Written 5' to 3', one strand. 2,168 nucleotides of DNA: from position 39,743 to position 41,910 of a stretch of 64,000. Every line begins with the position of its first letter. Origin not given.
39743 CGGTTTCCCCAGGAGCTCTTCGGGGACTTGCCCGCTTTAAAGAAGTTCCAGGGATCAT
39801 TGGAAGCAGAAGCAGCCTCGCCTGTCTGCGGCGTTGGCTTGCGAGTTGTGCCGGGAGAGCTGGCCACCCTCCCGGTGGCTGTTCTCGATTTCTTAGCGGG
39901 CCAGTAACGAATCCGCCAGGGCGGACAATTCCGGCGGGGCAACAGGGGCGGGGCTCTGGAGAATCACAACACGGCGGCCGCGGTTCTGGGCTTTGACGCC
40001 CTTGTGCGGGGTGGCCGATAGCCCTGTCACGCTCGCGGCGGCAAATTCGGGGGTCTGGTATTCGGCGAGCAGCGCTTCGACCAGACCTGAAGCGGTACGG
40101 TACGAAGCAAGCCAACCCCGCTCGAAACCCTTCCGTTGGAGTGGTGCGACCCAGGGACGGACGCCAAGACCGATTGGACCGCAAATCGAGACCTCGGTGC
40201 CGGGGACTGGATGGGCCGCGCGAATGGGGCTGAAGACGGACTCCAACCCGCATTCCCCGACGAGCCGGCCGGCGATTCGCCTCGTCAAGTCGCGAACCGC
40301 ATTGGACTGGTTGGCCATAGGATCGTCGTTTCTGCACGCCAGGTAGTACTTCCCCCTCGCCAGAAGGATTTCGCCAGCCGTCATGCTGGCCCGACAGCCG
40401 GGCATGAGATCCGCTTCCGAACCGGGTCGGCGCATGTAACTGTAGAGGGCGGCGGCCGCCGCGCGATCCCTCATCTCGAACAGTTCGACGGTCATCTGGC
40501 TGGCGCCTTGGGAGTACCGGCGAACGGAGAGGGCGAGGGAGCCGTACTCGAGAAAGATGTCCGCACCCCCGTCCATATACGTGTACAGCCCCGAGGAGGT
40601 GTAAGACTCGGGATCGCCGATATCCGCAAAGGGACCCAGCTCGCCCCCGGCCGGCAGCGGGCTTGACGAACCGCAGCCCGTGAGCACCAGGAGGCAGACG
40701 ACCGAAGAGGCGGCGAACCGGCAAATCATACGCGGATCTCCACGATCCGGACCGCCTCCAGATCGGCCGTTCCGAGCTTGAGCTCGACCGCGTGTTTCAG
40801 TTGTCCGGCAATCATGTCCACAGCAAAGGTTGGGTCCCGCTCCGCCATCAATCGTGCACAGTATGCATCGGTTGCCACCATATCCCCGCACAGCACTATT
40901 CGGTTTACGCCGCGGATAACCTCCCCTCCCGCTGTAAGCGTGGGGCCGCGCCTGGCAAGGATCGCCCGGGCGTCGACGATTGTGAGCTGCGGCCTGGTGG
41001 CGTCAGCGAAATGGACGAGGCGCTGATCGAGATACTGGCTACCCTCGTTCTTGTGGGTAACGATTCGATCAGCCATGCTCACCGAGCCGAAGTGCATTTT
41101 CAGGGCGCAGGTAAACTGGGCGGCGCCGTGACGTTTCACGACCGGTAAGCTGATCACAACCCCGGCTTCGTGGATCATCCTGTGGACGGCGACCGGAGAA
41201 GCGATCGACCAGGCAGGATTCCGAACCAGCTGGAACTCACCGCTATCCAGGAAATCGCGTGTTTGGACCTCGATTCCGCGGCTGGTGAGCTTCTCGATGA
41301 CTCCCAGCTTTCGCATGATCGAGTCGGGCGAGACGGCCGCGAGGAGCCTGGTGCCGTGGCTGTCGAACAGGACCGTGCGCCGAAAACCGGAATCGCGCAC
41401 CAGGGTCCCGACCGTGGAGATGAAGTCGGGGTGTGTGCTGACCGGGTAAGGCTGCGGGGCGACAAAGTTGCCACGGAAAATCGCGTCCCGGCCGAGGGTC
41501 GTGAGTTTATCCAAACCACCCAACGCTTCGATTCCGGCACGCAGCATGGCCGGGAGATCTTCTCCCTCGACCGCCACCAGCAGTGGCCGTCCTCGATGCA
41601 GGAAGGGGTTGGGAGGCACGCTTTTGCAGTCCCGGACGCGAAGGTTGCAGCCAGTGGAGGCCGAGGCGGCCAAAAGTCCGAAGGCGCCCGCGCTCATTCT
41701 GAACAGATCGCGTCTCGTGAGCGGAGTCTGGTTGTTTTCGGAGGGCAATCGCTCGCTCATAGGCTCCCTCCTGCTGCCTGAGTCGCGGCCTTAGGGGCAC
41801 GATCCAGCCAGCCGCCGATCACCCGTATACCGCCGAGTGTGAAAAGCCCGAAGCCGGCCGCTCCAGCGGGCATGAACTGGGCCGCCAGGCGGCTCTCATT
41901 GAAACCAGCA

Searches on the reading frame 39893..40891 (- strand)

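Call 51: search_protein_families(library=pfam, proteins=[window:39893-40891:-], max_evalue=0.001)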
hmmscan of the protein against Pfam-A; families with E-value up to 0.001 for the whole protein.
window:39893-40891:- (332 aa): 1 family
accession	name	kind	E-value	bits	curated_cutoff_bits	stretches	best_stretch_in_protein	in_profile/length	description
PF20244.3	DUF6599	-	6e-18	65.5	27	1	92-278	8-185/186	Family of unknown function (DUF6599)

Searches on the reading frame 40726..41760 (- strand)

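Call 51: search_protein_families(library=pfam, proteins=[window:40726-41760:-], max_evalue=0.001)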
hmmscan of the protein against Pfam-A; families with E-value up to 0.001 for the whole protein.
window:40726-41760:- (344 aa): 1 family
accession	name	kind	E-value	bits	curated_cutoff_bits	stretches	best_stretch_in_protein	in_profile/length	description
PF04015.17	DUF362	-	1e-29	104.5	24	1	98-303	6-200/200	Domain of unknown function (DUF362)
